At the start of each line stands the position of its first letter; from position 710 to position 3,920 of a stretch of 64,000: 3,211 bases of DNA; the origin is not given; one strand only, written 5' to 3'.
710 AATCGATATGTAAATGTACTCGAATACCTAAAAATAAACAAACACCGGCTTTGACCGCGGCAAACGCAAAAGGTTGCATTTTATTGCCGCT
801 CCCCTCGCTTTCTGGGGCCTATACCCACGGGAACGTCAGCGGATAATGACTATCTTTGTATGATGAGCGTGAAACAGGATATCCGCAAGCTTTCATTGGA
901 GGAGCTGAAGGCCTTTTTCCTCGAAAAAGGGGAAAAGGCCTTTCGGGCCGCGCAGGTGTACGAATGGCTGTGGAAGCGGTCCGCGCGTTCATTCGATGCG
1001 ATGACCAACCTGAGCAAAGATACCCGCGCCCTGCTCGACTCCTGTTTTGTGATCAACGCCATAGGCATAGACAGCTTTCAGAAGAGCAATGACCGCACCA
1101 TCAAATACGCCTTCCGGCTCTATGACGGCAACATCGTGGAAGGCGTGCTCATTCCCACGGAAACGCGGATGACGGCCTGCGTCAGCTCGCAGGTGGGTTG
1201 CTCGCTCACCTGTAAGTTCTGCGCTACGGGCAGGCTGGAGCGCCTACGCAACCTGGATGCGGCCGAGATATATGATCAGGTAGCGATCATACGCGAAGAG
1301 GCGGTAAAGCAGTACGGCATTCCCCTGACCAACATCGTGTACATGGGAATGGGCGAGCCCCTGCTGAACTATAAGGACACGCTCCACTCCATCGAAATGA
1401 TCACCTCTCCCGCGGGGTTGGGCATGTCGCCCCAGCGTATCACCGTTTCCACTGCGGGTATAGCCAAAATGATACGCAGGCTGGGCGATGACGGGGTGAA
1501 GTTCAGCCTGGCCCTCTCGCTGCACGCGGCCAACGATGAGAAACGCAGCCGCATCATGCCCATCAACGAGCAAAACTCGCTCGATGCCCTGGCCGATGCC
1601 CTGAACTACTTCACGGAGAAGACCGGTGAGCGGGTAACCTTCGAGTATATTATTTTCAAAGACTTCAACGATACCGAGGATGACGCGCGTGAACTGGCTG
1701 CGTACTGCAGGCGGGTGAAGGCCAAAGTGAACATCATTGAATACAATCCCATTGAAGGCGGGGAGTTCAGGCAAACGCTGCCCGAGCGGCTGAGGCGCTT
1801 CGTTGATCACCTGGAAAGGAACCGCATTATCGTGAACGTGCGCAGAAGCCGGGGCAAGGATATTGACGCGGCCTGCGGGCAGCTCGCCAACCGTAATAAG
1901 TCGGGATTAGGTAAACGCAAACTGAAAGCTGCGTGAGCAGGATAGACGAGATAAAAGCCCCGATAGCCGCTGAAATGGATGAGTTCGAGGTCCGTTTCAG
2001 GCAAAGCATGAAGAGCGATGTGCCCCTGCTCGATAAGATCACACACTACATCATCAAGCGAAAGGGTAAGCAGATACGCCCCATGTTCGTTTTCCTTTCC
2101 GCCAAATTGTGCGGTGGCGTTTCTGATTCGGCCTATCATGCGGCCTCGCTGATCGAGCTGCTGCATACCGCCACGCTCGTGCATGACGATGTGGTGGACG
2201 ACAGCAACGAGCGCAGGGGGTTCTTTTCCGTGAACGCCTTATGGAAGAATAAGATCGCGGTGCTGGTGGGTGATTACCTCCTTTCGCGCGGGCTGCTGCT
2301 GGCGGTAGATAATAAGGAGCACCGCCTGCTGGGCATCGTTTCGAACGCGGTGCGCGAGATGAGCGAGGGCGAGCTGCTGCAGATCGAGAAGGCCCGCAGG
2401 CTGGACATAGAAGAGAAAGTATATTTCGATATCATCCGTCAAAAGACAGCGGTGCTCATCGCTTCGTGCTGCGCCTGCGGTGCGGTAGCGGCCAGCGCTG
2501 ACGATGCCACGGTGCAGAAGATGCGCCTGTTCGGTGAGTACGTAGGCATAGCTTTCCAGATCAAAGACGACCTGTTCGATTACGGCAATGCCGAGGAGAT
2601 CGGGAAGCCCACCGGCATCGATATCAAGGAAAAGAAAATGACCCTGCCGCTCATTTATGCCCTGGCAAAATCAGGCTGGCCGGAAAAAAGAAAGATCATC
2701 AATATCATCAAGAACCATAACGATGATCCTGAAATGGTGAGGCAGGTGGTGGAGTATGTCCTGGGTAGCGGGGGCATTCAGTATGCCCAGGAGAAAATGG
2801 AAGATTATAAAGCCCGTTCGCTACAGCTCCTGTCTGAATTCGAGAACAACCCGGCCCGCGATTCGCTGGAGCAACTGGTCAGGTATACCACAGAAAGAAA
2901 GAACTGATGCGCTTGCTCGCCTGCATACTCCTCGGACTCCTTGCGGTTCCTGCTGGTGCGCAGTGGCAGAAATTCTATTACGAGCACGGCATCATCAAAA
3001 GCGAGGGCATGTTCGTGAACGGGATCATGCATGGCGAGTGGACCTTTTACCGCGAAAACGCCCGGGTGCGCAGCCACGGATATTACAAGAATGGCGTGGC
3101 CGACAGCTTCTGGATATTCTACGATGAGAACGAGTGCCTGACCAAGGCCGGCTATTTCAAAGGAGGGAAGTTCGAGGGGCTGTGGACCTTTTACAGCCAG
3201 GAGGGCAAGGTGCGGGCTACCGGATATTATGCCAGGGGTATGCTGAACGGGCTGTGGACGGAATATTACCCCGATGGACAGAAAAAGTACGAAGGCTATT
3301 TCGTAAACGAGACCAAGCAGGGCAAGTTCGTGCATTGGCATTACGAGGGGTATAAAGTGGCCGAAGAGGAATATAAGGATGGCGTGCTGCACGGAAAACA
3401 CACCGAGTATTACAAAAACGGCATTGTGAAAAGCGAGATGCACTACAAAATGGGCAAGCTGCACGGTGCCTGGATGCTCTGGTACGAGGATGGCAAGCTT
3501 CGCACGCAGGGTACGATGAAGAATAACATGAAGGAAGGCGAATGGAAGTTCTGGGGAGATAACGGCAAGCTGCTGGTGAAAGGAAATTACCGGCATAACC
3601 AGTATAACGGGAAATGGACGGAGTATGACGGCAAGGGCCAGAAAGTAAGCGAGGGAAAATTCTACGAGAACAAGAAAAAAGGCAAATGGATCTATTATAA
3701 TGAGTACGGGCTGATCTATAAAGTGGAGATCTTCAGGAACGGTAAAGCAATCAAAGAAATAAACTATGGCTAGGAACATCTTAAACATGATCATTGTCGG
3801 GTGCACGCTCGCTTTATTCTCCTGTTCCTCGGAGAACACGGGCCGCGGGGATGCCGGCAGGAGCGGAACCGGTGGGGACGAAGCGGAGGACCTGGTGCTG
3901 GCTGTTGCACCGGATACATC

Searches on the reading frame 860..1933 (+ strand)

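Call 54: search_protein_families(library=pfam, proteins=[window:860-1933:+], max_evalue=0.00001)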
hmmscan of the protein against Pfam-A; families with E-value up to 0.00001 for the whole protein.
window:860-1933:+ (358 aa): 2 families
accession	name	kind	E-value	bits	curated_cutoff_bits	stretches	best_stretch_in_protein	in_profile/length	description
PF21016.3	RlmN_N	-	3.6e-18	65.5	24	1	8-65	3-60/60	Ribosomal RNA large subunit methyltransferase N-terminal domain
PF04055.27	Radical_SAM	-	1.5e-13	51.7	29.5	1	109-278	2-164/166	Radical SAM superfamily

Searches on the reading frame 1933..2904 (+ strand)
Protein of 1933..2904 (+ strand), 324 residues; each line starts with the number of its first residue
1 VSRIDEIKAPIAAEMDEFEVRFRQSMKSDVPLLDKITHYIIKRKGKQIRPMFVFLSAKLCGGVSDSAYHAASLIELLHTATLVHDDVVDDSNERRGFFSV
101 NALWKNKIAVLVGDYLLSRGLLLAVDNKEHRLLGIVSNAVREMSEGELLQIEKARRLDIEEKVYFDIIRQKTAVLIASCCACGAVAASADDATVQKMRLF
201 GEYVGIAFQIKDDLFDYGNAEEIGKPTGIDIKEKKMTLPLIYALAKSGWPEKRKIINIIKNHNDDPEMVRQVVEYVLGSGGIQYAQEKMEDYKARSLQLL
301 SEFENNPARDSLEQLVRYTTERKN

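Call 54: search_protein_families(library=pfam, proteins=[window:1933-2904:+], max_evalue=0.00001)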
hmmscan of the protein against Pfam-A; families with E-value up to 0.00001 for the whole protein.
window:1933-2904:+ (324 aa): 1 family
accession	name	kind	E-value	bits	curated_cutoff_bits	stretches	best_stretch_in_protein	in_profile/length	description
PF00348.22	polyprenyl_synt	-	2.3e-69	233.8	27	1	31-276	2-251/251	Polyprenyl synthetase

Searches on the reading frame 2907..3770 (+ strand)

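Call 54: search_protein_families(library=pfam, proteins=[window:2907-3770:+], max_evalue=0.00001)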
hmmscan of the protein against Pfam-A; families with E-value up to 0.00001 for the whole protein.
window:2907-3770:+ (288 aa): 1 family
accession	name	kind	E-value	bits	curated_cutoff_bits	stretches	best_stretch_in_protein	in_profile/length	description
PF07661.19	MORN_2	-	2.7e-21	73.6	29.6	0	161-181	1-21/22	MORN repeat variant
